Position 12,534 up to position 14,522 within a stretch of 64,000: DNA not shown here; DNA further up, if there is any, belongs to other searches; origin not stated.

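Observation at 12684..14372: Single-gene ABC-ATPase/Toprim (OLD / GajA / fused-PARIS-like) module wedged precisely between proB and proA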

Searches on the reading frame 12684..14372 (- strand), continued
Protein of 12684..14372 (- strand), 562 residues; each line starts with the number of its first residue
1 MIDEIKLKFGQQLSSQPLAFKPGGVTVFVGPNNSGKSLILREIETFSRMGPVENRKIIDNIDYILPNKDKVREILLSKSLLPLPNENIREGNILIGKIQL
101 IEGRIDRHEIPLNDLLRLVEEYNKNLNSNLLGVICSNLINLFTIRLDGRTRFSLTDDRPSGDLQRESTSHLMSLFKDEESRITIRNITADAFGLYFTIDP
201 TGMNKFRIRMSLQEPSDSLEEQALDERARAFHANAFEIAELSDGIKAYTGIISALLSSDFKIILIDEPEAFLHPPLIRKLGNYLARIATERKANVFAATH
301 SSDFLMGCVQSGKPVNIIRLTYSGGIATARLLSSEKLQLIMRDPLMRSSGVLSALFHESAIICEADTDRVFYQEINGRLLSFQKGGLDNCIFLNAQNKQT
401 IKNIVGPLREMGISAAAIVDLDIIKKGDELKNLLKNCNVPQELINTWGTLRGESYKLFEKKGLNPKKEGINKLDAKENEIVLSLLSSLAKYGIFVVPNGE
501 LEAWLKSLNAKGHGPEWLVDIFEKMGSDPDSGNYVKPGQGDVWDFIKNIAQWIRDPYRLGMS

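Call 44: fold_search(model_id=the predicted structure, library=pdb)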
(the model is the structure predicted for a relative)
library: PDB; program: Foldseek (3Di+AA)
matches with E <= 10: 1311; with E <= 0.001: 302
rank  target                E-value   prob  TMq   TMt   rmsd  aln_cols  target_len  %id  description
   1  9lp9_B                2.4e-11  1.00  0.40  0.31  15.5       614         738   14  The cryo-EM structure of retron Eco8 in a standby state (released 2025-11-19)
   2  9lpa_B                8.6e-11  1.00  0.43  0.34  13.4       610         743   15  The cryo-EM structure of retron Eco8 in an active state (released 2025-11-19)
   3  9x9b_B                1.5e-10  1.00  0.44  0.35  14.1       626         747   14  Retron-Eco8 complex with ATP-Mg2+ (released 2026-03-04)
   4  9x94_J                3.2e-10  1.00  0.39  0.31  15.6       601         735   15  Apo Retron-Eco8 complex (released 2026-03-18)
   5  6p74                  3.5e-10  1.00  0.34  0.37  15.8       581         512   15  OLD nuclease from Thermus Scotoductus (released 2020-01-29)
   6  9x94_F                4.3e-10  1.00  0.37  0.30  16.0       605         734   15  Apo Retron-Eco8 complex (released 2026-03-18)
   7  5h68_B                5.5e-09  1.00  0.32  0.51  10.7       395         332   16  Crystal structure of an engaged dimer of the Geobacillus stearothermophilus SMC head domain (released 2017-03-15)
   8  9p4j_A                9.6e-09  1.00  0.40  0.32  15.0       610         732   14  The structure of Retron Eco8 in Apo state (released 2025-11-12)
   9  4nck_B                3.1e-08  1.00  0.28  0.45  11.4       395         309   13  Crystal Structure of Pyrococcus furiosis Rad50 R797G mutation (released 2014-03-05)
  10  4i99_A                3.4e-08  1.00  0.32  0.51  10.4       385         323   13  Crystal structure of the SmcHead bound to the C-winged helix domain of ScpA (released 2013-01-30)
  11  4ncj_A                4.1e-08  1.00  0.31  0.51  12.7       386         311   13  Crystal Structure of Pyrococcus furiosis Rad50 R805E mutation with ADP Beryllium Flouride (released 2014-03-05)
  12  4i99_B                4.4e-08  1.00  0.33  0.52  10.5       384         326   14  Crystal structure of the SmcHead bound to the C-winged helix domain of ScpA (released 2013-01-30)
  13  8x5i_D                4.8e-08  1.00  0.36  0.36  14.9       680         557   12  Structure of ATP/Mg2+ bound Gabija GajA (released 2024-02-28)
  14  8u7i_A                5.1e-08  1.00  0.37  0.34  19.2       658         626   13  Structure of the phage immune evasion protein Gad1 bound to the Gabija GajAB complex (released 2023-11-22)
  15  5h68_A                5.6e-08  1.00  0.33  0.53  10.1       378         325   16  Crystal structure of an engaged dimer of the Geobacillus stearothermophilus SMC head domain (released 2017-03-15)
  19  8sm3_A                8.8e-08  1.00  0.39  0.39  14.8       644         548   13  Structure of Bacillus cereus VD045 Gabija GajA-GajB Complex (released 2023-11-22)
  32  8x5i_A                3.8e-07  1.00  0.39  0.45  16.8       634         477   11  Structure of ATP/Mg2+ bound Gabija GajA (released 2024-02-28)
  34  8x5i_B                5.1e-07  1.00  0.40  0.41  15.1       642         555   12  Structure of ATP/Mg2+ bound Gabija GajA (released 2024-02-28)
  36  8x5i_C                5.4e-07  1.00  0.36  0.42  17.1       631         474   12  Structure of ATP/Mg2+ bound Gabija GajA (released 2024-02-28)
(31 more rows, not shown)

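Call 52: search_protein_families(library=pfam, alignment_id=A2, max_evalue=0.001)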
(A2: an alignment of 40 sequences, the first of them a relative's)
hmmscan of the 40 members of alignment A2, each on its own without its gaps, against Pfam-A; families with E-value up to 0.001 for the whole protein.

A. member 1, P0001 (562 aa): 4 families
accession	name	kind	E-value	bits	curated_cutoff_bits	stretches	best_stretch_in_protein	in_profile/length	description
PF13304.12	AAA_21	-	2.1e-19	71.2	27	1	214-306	197-303/304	AAA domain, putative AbiEii toxin, Type IV TA system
PF13175.12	AAA_15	-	7.9e-13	49.2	32.1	2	258-304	318-373/374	AAA ATPase domain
PF20469.4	OLD-like_TOPRIM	-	4e-05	24.5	23.2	1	355-422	1-67/67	Overcoming lysogenization defect protein-like, TOPRIM domain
PF00005.33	ABC_tran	-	8.4e-05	23.6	25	0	18-46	6-34/137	ABC transporter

B. families by the number of members that match (of 40 scanned): 6 families
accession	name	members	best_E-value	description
PF13304.12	AAA_21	40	3.6e-21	AAA domain, putative AbiEii toxin, Type IV TA system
PF13175.12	AAA_15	40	1.8e-16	AAA ATPase domain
PF20469.4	OLD-like_TOPRIM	40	1.3e-08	Overcoming lysogenization defect protein-like, TOPRIM domain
PF00005.33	ABC_tran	17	2.6e-06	ABC transporter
PF13476.12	AAA_23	2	6.1e-05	AAA domain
PF02463.25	SMC_N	1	2.8e-05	RecF/RecN/SMC N terminal domain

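Call 60: find_related_loci(query=A2, collection=viral_contigs, flank=4000)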
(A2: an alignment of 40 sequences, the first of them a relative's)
Query A2 (562 aa) in viral_contigs; peptide patterns used: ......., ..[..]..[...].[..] (x = any residue, [..] = any of these).
151 stretches matched a pattern; 54 encode a relative of the query (tblastn E <= 1e-3); 54 distinct loci.
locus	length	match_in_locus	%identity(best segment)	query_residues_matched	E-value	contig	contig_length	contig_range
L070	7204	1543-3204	45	1-561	5e-155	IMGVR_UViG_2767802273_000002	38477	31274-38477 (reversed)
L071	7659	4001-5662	43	1-561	8e-146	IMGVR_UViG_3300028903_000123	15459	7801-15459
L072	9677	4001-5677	43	1-561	3e-143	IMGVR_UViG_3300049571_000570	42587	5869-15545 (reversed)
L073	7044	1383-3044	45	1-561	3e-155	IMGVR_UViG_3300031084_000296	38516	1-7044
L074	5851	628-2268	44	1-561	1e-139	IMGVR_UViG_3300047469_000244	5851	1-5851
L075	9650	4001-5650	43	1-562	4e-137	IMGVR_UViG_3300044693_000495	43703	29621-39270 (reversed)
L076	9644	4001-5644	42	1-560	3e-134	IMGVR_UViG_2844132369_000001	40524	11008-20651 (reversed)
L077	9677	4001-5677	41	1-561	4e-132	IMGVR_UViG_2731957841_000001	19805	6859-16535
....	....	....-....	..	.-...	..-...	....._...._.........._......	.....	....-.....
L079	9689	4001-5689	42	1-561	2e-129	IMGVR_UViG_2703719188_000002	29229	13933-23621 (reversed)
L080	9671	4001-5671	37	2-561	2e-128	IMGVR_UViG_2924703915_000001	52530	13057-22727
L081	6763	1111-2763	40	5-561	9e-125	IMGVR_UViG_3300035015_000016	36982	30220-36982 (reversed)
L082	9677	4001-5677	42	1-561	3e-132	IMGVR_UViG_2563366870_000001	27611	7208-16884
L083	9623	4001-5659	39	1-561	7e-114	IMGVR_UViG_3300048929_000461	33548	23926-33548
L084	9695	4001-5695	37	1-561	1e-104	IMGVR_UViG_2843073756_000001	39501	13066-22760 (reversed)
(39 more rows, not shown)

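Call 61: find_encoding_contigs(protein=P0003, flank=6000, max_places=2)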
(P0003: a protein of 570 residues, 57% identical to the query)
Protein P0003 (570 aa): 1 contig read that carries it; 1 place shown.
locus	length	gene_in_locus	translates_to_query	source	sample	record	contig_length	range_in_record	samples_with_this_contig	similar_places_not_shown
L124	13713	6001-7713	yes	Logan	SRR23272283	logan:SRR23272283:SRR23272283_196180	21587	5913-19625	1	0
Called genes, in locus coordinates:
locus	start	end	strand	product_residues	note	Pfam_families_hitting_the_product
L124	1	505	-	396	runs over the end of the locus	PF00108:Thiolase_N, PF00109:ketoacyl-synt (weak), PF02803:Thiolase_C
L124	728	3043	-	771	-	PF02737:3HCDH_N, PF00725:3HCDH, PF00378:ECH_1, PF16113:ECH_2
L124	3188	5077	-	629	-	PF00501:AMP-binding, PF23562:AMP-binding_C_3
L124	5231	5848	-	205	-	PF17932:TetR_C_24 (faint), PF00440:TetR_N, PF13305:TetR_C_33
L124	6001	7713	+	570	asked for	PF13175:AAA_15 (faint), PF13304:AAA_21, PF20469:OLD-like_TOPRIM (weak)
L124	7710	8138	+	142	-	PF13470:PIN_3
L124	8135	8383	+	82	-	PF05534:HicB, PF19807:DUF6290 (weak), PF22513:FitA-like_RHH (faint)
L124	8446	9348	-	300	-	PF13349:DUF4097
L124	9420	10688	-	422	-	PF13349:DUF4097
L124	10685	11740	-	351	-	PF13646:HEAT_2 (faint)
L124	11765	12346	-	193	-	PF04542:Sigma70_r2, PF08281:Sigma70_r4_2, PF04545:Sigma70_r4, PF00196:GerE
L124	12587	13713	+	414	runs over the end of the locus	PF01546:Peptidase_M20 (weak), PF07687:M20_dimer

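Call 62: find_encoding_contigs(protein=P0020, flank=6000, max_places=2)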
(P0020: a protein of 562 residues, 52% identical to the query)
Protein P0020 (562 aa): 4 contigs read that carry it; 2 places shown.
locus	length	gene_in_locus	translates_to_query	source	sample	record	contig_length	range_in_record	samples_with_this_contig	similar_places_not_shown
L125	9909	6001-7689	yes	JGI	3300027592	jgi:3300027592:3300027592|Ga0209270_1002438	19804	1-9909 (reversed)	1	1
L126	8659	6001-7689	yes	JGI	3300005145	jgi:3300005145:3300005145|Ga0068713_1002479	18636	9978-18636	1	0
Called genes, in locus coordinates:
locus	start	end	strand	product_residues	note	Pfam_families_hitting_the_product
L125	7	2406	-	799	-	PF02574:S-methyl_trans, PF00809:Pterin_bind, PF02607:B12-binding_2, PF02310:B12-binding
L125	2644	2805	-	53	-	-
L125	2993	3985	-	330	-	-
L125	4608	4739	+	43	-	-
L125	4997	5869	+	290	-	-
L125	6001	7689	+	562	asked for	PF13304:AAA_21, PF13175:AAA_15, PF20469:OLD-like_TOPRIM (weak)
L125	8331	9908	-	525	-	?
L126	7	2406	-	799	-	PF02574:S-methyl_trans, PF00809:Pterin_bind, PF02607:B12-binding_2, PF02310:B12-binding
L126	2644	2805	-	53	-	-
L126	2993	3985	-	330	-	-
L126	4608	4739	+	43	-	-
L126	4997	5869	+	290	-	-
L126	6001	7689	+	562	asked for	PF13304:AAA_21, PF13175:AAA_15, PF20469:OLD-like_TOPRIM (weak)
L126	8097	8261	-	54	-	-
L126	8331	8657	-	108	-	?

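Call 63: find_encoding_contigs(protein=P0012, flank=6000, max_places=2)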
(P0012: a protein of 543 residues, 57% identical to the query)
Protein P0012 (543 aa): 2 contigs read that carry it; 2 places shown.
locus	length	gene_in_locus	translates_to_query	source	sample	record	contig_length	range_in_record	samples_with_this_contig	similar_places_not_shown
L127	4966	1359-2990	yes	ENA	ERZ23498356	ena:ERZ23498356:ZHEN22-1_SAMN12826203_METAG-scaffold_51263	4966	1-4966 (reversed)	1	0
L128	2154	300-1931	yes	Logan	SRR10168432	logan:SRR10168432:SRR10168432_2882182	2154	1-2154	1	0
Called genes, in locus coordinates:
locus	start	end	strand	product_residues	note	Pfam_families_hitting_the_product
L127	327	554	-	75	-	-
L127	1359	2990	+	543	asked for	PF13175:AAA_15, PF13304:AAA_21, PF20469:OLD-like_TOPRIM (weak)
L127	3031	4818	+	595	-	-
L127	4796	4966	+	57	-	?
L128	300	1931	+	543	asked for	PF13175:AAA_15, PF13304:AAA_21, PF20469:OLD-like_TOPRIM (weak)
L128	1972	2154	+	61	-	?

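Call 67: fold_search(model_id=the predicted structure, library=viral)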
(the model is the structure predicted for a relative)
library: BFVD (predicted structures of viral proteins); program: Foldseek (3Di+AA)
matches with E <= 10: 452; with E <= 0.001: 22
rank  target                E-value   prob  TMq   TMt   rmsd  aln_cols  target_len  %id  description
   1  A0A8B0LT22            1.8e-10  1.00  0.31  0.55  12.5       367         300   18  ATPase AAA-type core domain-containing protein [uncultured archaeal virus]
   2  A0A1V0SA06            8.8e-10  1.00  0.41  0.32  13.6       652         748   14  AAA domain protein [Catovirus CTV1]
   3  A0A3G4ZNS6            3.4e-09  1.00  0.40  0.28  13.8       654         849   12  ATP-dependent endonuclease [Terrestrivirus sp.]
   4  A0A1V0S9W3            3.6e-09  1.00  0.39  0.30  21.2       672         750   13  ATP-dependent endonuclease [Catovirus CTV1]
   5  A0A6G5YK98            4.7e-07  1.00  0.30  0.44  13.3       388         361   10  (no name in the UniProt tables at hand)
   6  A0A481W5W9            4.5e-06  1.00  0.27  0.54  11.4       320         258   15  ATP/GTP-binding protein [Fusobacterium phage Fnu1]
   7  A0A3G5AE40            3.2e-05  0.98  0.20  0.18  22.2       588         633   14  Uncharacterized protein [Hyperionvirus sp.]
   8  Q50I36                5.9e-05  1.00  0.28  0.65   6.2       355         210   13  Putative ATPase [Acidianus rod-shaped virus 1]
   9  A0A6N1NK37            8.8e-05  1.00  0.23  0.24  14.3       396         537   12  ATP binding cassette sub family F [Tupanvirus soda lake]
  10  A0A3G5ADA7            8.8e-05  1.00  0.23  0.21  19.4       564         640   10  Putative ABC transporter E family member 1-like [Hyperionvirus sp.]
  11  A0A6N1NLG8            1.8e-04  1.00  0.27  0.27   9.3       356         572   10  ABC-type multidrug transport system [Tupanvirus soda lake]
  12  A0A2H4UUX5            1.9e-04  1.00  0.23  0.24  16.4       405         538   11  ABC transporter protein [Bodo saltans virus]
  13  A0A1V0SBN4            2.1e-04  1.00  0.26  0.27   9.8       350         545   11  ABC transporter [Catovirus CTV1]
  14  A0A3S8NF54            2.3e-04  1.00  0.21  0.46  13.7       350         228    9  ABC transporter [Sulfolobales Beppu filamentous virus 3]
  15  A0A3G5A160            3.6e-04  1.00  0.24  0.37  14.3       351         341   13  ABC transporter ATP-binding protein [Harvfovirus sp.]
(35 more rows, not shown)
